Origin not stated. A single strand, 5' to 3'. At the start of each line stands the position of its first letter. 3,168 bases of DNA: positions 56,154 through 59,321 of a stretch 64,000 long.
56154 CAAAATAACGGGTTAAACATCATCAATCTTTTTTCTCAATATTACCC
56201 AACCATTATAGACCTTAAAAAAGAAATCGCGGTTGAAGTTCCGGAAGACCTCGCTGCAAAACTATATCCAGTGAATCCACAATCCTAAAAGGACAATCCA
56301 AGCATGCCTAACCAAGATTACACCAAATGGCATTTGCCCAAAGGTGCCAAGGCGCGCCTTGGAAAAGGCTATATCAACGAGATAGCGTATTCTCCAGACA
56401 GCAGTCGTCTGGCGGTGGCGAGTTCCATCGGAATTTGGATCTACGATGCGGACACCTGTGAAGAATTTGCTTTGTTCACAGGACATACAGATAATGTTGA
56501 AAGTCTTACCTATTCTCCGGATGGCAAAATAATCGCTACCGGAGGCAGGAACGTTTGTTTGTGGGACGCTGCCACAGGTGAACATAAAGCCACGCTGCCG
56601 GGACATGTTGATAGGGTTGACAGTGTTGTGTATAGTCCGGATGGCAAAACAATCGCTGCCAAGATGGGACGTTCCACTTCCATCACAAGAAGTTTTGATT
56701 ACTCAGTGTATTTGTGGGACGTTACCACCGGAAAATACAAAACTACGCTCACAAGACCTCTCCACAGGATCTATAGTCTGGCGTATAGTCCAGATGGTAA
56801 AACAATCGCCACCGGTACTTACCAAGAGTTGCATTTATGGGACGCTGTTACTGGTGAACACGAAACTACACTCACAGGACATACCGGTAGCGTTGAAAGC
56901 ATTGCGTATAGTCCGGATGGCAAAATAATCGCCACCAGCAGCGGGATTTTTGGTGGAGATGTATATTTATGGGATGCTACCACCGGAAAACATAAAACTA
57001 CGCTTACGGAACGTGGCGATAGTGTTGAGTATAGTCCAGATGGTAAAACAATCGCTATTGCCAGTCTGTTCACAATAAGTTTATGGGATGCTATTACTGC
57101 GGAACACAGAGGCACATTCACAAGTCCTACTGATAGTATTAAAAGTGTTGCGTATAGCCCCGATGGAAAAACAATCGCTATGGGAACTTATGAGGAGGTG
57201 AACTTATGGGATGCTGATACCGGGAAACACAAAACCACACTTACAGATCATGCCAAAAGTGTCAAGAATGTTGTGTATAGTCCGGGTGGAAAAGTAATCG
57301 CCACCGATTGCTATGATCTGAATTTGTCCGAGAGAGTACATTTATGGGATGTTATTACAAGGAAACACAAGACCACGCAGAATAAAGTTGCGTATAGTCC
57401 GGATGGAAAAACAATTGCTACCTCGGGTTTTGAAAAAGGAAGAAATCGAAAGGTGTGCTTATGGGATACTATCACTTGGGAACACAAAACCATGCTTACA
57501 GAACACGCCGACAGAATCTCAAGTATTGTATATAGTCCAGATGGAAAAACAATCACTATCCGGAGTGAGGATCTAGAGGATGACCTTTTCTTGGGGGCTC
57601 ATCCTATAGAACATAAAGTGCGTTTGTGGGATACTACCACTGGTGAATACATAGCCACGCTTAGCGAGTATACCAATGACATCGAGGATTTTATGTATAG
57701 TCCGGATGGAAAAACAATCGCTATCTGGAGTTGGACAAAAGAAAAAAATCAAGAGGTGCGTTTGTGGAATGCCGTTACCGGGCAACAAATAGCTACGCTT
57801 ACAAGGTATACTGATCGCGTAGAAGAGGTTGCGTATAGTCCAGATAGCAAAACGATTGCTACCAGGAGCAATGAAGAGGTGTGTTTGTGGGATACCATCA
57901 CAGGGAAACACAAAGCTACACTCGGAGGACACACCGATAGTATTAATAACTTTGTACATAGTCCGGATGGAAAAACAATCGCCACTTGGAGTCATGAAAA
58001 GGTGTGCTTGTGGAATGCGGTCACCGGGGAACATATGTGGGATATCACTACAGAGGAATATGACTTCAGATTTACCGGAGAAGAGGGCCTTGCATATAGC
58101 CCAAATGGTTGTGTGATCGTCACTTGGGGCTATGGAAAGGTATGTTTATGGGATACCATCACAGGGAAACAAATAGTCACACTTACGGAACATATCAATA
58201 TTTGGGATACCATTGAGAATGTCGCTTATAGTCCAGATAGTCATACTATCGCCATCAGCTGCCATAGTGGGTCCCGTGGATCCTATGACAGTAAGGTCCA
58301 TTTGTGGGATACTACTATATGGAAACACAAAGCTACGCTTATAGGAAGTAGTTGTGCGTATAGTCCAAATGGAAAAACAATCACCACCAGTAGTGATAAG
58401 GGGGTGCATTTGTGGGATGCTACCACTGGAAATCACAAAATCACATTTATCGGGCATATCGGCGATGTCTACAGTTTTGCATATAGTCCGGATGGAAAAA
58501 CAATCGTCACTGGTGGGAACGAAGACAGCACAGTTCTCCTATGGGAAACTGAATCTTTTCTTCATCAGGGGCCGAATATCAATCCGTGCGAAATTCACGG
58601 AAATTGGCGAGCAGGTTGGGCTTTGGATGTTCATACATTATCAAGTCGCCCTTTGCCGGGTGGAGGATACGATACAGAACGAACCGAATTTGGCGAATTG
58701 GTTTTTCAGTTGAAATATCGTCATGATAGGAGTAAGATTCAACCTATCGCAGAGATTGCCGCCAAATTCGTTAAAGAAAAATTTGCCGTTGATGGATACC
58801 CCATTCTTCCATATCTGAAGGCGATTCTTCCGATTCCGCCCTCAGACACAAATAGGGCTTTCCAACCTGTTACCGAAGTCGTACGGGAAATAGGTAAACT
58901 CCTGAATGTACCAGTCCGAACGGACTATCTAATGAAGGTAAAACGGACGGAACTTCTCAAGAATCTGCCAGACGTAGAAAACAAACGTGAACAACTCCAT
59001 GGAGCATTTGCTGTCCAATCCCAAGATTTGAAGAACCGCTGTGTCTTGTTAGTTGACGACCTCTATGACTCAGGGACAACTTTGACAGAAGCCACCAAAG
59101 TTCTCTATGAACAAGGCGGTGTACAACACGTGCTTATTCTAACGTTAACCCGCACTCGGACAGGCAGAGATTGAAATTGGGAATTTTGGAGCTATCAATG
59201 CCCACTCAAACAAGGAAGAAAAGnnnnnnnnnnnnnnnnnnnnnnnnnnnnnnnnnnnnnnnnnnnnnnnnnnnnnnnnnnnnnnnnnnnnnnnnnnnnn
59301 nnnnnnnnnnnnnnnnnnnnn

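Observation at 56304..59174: ComF-type PRTase fused to a very long WD40 array encoded by near-identical DNA repeats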

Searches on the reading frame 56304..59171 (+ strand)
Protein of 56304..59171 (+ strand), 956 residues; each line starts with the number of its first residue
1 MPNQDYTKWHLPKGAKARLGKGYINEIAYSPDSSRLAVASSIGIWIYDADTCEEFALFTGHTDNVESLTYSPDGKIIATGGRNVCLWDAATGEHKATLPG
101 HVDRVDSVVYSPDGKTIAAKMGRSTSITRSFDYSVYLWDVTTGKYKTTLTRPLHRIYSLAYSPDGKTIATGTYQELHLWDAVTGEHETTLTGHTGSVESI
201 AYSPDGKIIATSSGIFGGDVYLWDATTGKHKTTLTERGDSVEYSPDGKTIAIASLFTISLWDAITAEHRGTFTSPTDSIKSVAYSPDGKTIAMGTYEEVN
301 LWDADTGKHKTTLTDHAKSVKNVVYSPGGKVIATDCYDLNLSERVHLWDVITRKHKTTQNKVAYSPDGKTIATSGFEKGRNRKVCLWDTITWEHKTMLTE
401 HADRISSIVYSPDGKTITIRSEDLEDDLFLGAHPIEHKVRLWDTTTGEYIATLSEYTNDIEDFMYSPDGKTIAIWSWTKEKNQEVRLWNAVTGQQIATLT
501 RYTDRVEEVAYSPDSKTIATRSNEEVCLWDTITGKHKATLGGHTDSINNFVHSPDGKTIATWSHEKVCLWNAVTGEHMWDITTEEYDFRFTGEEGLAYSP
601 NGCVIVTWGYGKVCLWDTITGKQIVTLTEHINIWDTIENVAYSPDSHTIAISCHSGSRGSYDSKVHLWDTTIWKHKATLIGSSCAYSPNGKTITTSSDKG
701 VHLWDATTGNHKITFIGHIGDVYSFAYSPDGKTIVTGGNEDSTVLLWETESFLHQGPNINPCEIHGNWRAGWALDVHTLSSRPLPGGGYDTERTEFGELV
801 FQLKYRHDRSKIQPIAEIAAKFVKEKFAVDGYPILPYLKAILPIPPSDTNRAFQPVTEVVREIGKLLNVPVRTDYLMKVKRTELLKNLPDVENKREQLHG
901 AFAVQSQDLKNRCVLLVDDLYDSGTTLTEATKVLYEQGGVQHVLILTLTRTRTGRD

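Call 5: search_protein_families(library=pfam, proteins=[window:56304-59171:+], max_evalue=0.01)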
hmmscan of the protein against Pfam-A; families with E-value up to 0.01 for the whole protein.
window:56304-59171:+ (956 aa): 42 families (the best 25 are shown)
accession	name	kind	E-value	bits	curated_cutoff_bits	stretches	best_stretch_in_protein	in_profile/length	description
PF25174.1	Beta-prop_THOC3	-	3.8e-94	315.1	305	6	436-651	68-271/272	THOC3 beta-propeller domain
PF25173.1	Beta-prop_WDR3_1st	-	1.8e-83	279.2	154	6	21-172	29-174/184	WDR3 first beta-propeller domain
PF24807.1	WD40_CDC20-Fz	-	2.5e-71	240.8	200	5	242-529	16-292/292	CDC20/Fizzy WD40 domain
PF00400.38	WD40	-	9e-71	231.8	27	5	186-224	3-39/39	WD domain, G-beta repeat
PF24814.1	WD40_Prp19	-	1e-60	205.6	320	6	125-284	105-268/281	Prp19 WD40 domain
PF23414.1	Beta-prop_EML_2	-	2.1e-60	204.8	90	8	219-354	21-157/266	Echinoderm microtubule-associated protein second beta-propeller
PF25391.1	WD40_Gbeta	-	5.1e-57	193.8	150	6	611-749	77-213/340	G protein beta WD-40 repeat protein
PF25175.1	Beta-prop_WDR5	-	1.7e-51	175.7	250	5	434-632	29-222/296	WDR5 beta-propeller domain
PF24817.1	WD40_WDHD1_1st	-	3.2e-49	168.1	109.9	5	128-333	61-281/291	WDHD1 first WD40 domain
PF25172.1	Beta-prop_WDR3_2nd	-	8.4e-36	124.1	140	5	27-172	139-278/293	WDR3 second beta-propeller domain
PF23393.2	Beta-prop_WDR90_POC16_2nd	-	4.3e-33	115.2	60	3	682-747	226-290/291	WDR90/POC16, second beta-propeller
PF24780.1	WD40_MABP1-WDR62_1st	-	3.2e-32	112.6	496.3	4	28-138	4-111/328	MABP1/WDR62 first WD40 domain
PF24105.1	Beta-prop_CAF1B_HIR1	-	1.5e-31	110.2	80.5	4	277-361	131-212/383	CAF1B/HIR1 beta-propeller domain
PF24805.1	EIF3I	-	4.4e-28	98.8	200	5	243-428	18-214/324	EIF3I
PF07676.18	PD40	-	1.8e-27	95.1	20.9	0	190-210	4-24/38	WD40-like Beta Propeller Repeat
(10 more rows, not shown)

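Call 6: search_protein_families(library=padloc, proteins=[window:56304-59171:+], max_evalue=0.01)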
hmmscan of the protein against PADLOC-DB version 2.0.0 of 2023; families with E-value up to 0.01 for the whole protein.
window:56304-59171:+ (956 aa): 4 families
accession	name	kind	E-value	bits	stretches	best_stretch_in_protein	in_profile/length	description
PDLC03928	PsyrT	-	7.4e-17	58.9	1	794-953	538-686/689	-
PDLC02919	HEAT-ARM_XIII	-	5.9e-08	28.6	1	32-235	60-246/1972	-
PDLC03962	ShosT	-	5.4e-07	27.7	1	807-953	62-213/237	-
PDLC02869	DpdF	-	0.001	17.4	1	897-951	18-70/74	DpdF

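Call 31: find_homologous_proteins(query=window:56304-59171:+, max_evalue=1e-30)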
Query window:56304-59171:+ (956 aa): 7333 proteins with E <= 1e-30 among 8000 candidates; the best 120 are listed.
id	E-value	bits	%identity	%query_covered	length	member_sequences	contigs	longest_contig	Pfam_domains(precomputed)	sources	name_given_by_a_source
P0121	0.0e+0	1596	75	100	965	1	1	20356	PF25168.2,PF23769.2,PF23586.3,PF24105.2,PF24805.2,PF23342.2,PF23411.2,PF24817.2,PF11178.14,PF10584.15,PF23798.2,PF23393.3,PF23389.2,PF23609.2,PF25460.2,PF00400.39,PF04053.21,PF23414.2,PF25178.1,PF23410.5,PF25174.2,PF24814.2,PF23381.2,PF25173.2,PF23383.2,PF25171.2,PF12894.14,PF25175.2,PF24796.2,PF076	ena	-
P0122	0.0e+0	1363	64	100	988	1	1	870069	PF25168.2,PF23769.2,PF23586.3,PF13360.14,PF00930.28,PF24105.2,PF24805.2,PF24017.3,PF23342.2,PF24817.2,PF11178.14,PF10584.15,PF23393.3,PF23389.2,PF25460.2,PF00400.39,PF04053.21,PF23414.2,PF25178.1,PF23775.2,PF25174.2,PF24814.2,PF23381.2,PF21029.4,PF25173.2,PF23383.2,PF25171.2,PF12894.14,PF25175.2,PF2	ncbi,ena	-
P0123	0.0e+0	1014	46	100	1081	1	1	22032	PF25168.2,PF23769.2,PF23586.3,PF24105.2,PF24805.2,PF24017.3,PF23342.2,PF00156.34,PF24817.2,PF11178.14,PF23393.3,PF23389.2,PF24797.2,PF25460.2,PF00400.39,PF04053.21,PF23414.2,PF25178.1,PF23775.2,PF25174.2,PF24814.2,PF23381.2,PF25173.2,PF23383.2,PF25171.2,PF12894.14,PF25175.2,PF24796.2,PF07676.19,PF24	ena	-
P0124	0.0e+0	1011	46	100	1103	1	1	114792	PF25168.2,PF23769.2,PF00930.28,PF24105.2,PF24805.2,PF25048.2,PF23342.2,PF23411.2,PF24817.2,PF11178.14,PF23393.3,PF23389.2,PF25460.2,PF00400.39,PF23414.2,PF25178.1,PF23775.2,PF25174.2,PF24814.2,PF23381.2,PF21029.4,PF25173.2,PF23383.2,PF25171.2,PF12894.14,PF04762.19,PF25175.2,PF24796.2,PF07676.19,PF24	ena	-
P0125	4.0e-292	990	49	100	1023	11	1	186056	PF25168.2,PF23769.2,PF23586.3,PF00930.28,PF24105.2,PF24805.2,PF23342.2,PF24817.2,PF23393.3,PF23389.2,PF20426.5,PF25460.2,PF00400.39,PF23414.2,PF25178.1,PF23775.2,PF25174.2,PF24814.2,PF23381.2,PF25173.2,PF23383.2,PF25171.2,PF12894.14,PF25175.2,PF24796.2,PF07676.19,PF24780.2,PF23409.2,PF25172.2,PF2654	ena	-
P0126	7.5e-290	982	46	100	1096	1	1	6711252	PF25168.2,PF23769.2,PF23586.3,PF00930.28,PF24105.2,PF24805.2,PF23342.2,PF00156.34,PF24817.2,PF23393.3,PF23389.2,PF20426.5,PF25460.2,PF00400.39,PF23414.2,PF25178.1,PF23775.2,PF25174.2,PF24814.2,PF23381.2,PF25173.2,PF23383.2,PF25171.2,PF12894.14,PF25175.2,PF24796.2,PF07676.19,PF24780.2,PF23409.2,PF251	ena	-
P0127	2.3e-286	971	49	100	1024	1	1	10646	PF25168.2,PF23769.2,PF23586.3,PF00930.28,PF24105.2,PF24805.2,PF23342.2,PF24817.2,PF23393.3,PF23389.2,PF20426.5,PF25460.2,PF00400.39,PF23414.2,PF25178.1,PF23775.2,PF25174.2,PF24814.2,PF23381.2,PF25173.2,PF23383.2,PF25171.2,PF12894.14,PF25175.2,PF24796.2,PF07676.19,PF24780.2,PF23409.2,PF25172.2,PF2654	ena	-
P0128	3.4e-284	963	48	100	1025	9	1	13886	PF25168.2,PF23769.2,PF23586.3,PF24105.2,PF24805.2,PF23342.2,PF00156.34,PF23411.2,PF24817.2,PF23393.3,PF23389.2,PF20426.5,PF25460.2,PF00400.39,PF04053.21,PF23414.2,PF25178.1,PF23775.2,PF25174.2,PF24814.2,PF23381.2,PF25173.2,PF23383.2,PF25171.2,PF12894.14,PF25175.2,PF24796.2,PF07676.19,PF24780.2,PF234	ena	-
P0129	9.3e-283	959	49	100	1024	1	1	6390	PF25168.2,PF23769.2,PF23586.3,PF13360.14,PF24105.2,PF24805.2,PF25048.2,PF24017.3,PF23342.2,PF23411.2,PF24817.2,PF23393.3,PF23389.2,PF20426.5,PF25460.2,PF00400.39,PF04053.21,PF23414.2,PF25178.1,PF23410.5,PF23775.2,PF25174.2,PF24814.2,PF23381.2,PF21029.4,PF25173.2,PF23383.2,PF25171.2,PF12894.14,PF2517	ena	-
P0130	1.4e-281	955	49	100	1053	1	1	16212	PF25168.2,PF23769.2,PF24105.2,PF24805.2,PF23342.2,PF00156.34,PF23411.2,PF24817.2,PF11178.14,PF23393.3,PF23389.2,PF20426.5,PF25460.2,PF00400.39,PF04053.21,PF23414.2,PF25178.1,PF23775.2,PF25174.2,PF24814.2,PF23381.2,PF25173.2,PF23383.2,PF25171.2,PF12894.14,PF25175.2,PF24796.2,PF07676.19,PF24780.2,PF23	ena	-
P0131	4.1e-279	947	48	100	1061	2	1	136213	PF25168.2,PF23769.2,PF23586.3,PF24105.2,PF24805.2,PF23342.2,PF23411.2,PF24817.2,PF23393.3,PF23389.2,PF20426.5,PF25460.2,PF00400.39,PF04053.21,PF23414.2,PF25178.1,PF23775.2,PF25174.2,PF24814.2,PF23381.2,PF21029.4,PF25173.2,PF23383.2,PF25171.2,PF12894.14,PF25175.2,PF24796.2,PF07676.19,PF24780.2,PF2340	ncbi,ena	-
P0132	4.9e-273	926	49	100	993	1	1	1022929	PF25168.2,PF23769.2,PF23586.3,PF13360.14,PF24105.2,PF24805.2,PF24017.3,PF23342.2,PF00156.34,PF24817.2,PF11178.14,PF23393.3,PF23389.2,PF25460.2,PF00400.39,PF04053.21,PF23414.2,PF25178.1,PF23775.2,PF25174.2,PF24814.2,PF23381.2,PF21029.4,PF25173.2,PF23383.2,PF25171.2,PF12894.14,PF25175.2,PF24796.2,PF07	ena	-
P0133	6.4e-273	926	47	89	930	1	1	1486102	PF25168.2,PF23769.2,PF23586.3,PF24105.2,PF24805.2,PF25048.2,PF24017.3,PF23342.2,PF00156.34,PF24817.2,PF11178.14,PF23393.3,PF23389.2,PF24797.2,PF20426.5,PF25460.2,PF00400.39,PF23414.2,PF25178.1,PF23410.5,PF23775.2,PF25174.2,PF24814.2,PF23381.2,PF21029.4,PF25173.2,PF23383.2,PF25171.2,PF12894.14,PF2517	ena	-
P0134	1.1e-265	902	69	60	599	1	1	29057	PF25168.2,PF24105.2,PF24805.2,PF25048.2,PF23342.2,PF00156.34,PF24817.2,PF11178.14,PF23798.2,PF23393.3,PF23389.2,PF00400.39,PF23414.2,PF25178.1,PF25174.2,PF24814.2,PF23381.2,PF21029.4,PF25173.2,PF23383.2,PF25171.2,PF12894.14,PF25175.2,PF24796.2,PF07676.19,PF24780.2,PF23409.2,PF25172.2,PF26549.1,PF247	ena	-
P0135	2.1e-259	881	45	100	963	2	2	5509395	PF25168.2,PF23769.2,PF23586.3,PF13360.14,PF00930.28,PF24105.2,PF24805.2,PF25048.2,PF24017.3,PF23342.2,PF00156.34,PF24817.2,PF11178.14,PF23393.3,PF23389.2,PF23609.2,PF15492.13,PF20426.5,PF25460.2,PF00400.39,PF23414.2,PF25178.1,PF23775.2,PF25174.2,PF24814.2,PF23381.2,PF25173.2,PF23383.2,PF25171.2,PF12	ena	-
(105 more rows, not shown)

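Call 35: find_encoding_contigs(protein=P0121, flank=7000, max_places=2)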
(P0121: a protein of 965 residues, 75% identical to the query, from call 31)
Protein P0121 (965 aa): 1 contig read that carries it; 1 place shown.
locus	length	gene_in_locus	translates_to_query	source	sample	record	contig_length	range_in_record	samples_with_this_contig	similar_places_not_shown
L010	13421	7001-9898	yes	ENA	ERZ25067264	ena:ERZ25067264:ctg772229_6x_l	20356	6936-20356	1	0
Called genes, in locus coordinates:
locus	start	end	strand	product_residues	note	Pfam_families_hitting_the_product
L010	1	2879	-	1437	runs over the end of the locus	PF07494:Reg_prop (faint), PF21544:PorZ_N_b_propeller (faint)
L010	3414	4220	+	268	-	PF04909:Amidohydro_2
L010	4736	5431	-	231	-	-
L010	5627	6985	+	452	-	PF08867:FRG, PF00515:TPR_1, PF07719:TPR_2 (weak), PF13181:TPR_8 (weak), PF13414:TPR_11, PF00515:TPR_1, PF07719:TPR_2 (weak), PF13414:TPR_11 (weak), +8 more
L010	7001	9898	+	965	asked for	PF23381:Beta-prop_IFT122_1st, PF23414:Beta-prop_EML_2, PF24807:WD40_CDC20-Fz, PF24814:WD40_Prp19, PF24817:WD40_WDHD1_1st, PF25173:Beta-prop_WDR3_1st, PF25174:Beta-prop_THOC3, PF25175:Beta-prop_WDR5, +79 more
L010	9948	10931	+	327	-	PF02481:DNA_processg_A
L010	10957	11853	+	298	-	PF02481:DNA_processg_A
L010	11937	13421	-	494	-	?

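Call 36: find_encoding_contigs(protein=P0122, flank=7000, max_places=2)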
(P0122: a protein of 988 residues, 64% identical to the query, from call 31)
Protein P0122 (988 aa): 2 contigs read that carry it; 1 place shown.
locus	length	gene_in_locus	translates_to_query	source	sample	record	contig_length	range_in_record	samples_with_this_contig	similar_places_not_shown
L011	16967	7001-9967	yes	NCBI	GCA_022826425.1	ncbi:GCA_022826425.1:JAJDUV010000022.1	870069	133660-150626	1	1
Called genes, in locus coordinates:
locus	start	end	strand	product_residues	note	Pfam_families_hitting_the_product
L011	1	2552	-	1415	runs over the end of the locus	PF07494:Reg_prop (faint), PF21544:PorZ_N_b_propeller (faint), PF25171:Beta-prop_WDR36-Utp21_1st (faint)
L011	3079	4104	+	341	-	PF04909:Amidohydro_2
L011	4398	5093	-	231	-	-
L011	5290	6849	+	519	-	PF08867:FRG, PF00515:TPR_1, PF13371:TPR_9 (weak), PF13414:TPR_11 (weak), PF13431:TPR_17 (weak), PF00515:TPR_1, PF13414:TPR_11, PF00515:TPR_1, +14 more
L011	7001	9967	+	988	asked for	PF23381:Beta-prop_IFT122_1st, PF24807:WD40_CDC20-Fz, PF24814:WD40_Prp19, PF24817:WD40_WDHD1_1st, PF25173:Beta-prop_WDR3_1st, PF25174:Beta-prop_THOC3, PF25175:Beta-prop_WDR5, PF25391:WD40_Gbeta, +71 more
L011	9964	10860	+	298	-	PF02481:DNA_processg_A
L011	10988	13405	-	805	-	PF16586:DUF5060, PF13204:Apiosidase, PF18310:DUF5605 (weak), PF00801:PKD, PF18911:PKD_4, PF13385:Laminin_G_3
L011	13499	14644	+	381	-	PF00487:FA_desaturase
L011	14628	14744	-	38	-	-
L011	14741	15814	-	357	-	-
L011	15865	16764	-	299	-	PF01156:IU_nuc_hydro (weak)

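Call 37: find_encoding_contigs(protein=P0126, flank=7000, max_places=2)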
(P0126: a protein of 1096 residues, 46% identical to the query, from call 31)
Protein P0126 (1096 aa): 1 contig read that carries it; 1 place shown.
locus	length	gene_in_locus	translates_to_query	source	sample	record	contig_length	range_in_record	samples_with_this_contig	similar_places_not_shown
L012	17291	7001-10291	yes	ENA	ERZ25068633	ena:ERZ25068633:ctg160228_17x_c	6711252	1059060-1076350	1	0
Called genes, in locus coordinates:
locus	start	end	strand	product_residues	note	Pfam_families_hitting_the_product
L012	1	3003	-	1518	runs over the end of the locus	PF07494:Reg_prop (faint), PF21544:PorZ_N_b_propeller (faint)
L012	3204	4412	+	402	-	PF04909:Amidohydro_2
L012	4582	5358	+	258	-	PF07719:TPR_2 (faint), PF13431:TPR_17 (faint), PF00515:TPR_1 (weak), PF13432:TPR_16 (weak), PF13414:TPR_11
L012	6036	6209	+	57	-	-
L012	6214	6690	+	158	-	-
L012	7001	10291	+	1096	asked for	PF23381:Beta-prop_IFT122_1st, PF24807:WD40_CDC20-Fz, PF24817:WD40_WDHD1_1st, PF25174:Beta-prop_THOC3, PF25175:Beta-prop_WDR5, PF25173:Beta-prop_WDR3_1st, PF25391:WD40_Gbeta, PF23381:Beta-prop_IFT122_1st, +67 more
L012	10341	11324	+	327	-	PF02481:DNA_processg_A, PF18306:LDcluster4 (weak)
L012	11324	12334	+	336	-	PF02481:DNA_processg_A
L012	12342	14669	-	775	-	PF14580:LRR_9 (faint), PF23952:LRR_EndoS (faint), PF13855:LRR_8 (weak), PF00560:LRR_1 (faint), PF23598:LRR_14, PF12799:LRR_4, PF13855:LRR_8 (weak), PF12799:LRR_4 (weak), +1 more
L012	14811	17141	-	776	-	PF16586:DUF5060, PF13204:Apiosidase, PF18310:DUF5605 (weak), PF00801:PKD, PF18911:PKD_4, PF13385:Laminin_G_3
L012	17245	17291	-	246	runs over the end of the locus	-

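Call 38: search_protein_families(library=ncbifam, proteins=[L010:9948-10928:+, L010:10957-11850:+, L011:9964-10857:+, L012:11324-12331:+], max_evalue=0.001)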
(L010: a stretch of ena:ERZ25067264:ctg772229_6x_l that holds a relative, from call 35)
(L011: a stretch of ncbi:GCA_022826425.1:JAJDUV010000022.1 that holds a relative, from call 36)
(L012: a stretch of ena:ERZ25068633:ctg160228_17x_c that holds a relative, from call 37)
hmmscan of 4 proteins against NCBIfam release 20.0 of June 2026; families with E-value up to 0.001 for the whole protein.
L010:9948-10928:+ (327 aa): 2 families
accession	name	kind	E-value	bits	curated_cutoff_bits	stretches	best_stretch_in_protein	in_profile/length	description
TIGR00732.1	dprA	equivalog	2.7e-36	124.8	191.15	1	79-282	6-207/220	DNA-processing protein DprA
NF008007.0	PRK10736.1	equivalog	4.1e-29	101.9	495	1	8-323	6-312/374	DNA-protecting protein DprA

L010:10957-11850:+ (298 aa): 2 families
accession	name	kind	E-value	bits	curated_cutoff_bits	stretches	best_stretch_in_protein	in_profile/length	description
TIGR00732.1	dprA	equivalog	3e-38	131.2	191.15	1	78-282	5-207/220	DNA-processing protein DprA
NF008007.0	PRK10736.1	equivalog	2.3e-27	96.1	495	1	8-285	6-273/374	DNA-protecting protein DprA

L011:9964-10857:+ (298 aa): 2 families
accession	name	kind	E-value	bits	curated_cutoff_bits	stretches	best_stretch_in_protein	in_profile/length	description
TIGR00732.1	dprA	equivalog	2.4e-37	128.3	191.15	1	78-281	5-206/220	DNA-processing protein DprA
NF008007.0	PRK10736.1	equivalog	8.4e-30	104.2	495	1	8-283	6-271/374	DNA-protecting protein DprA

L012:11324-12331:+ (336 aa): 2 families
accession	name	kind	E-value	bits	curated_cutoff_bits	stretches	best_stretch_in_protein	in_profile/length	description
TIGR00732.1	dprA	equivalog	3.1e-37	127.9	191.15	1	86-297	4-213/220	DNA-processing protein DprA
NF008007.0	PRK10736.1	equivalog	4.4e-26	91.9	495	1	71-311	52-287/374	DNA-protecting protein DprA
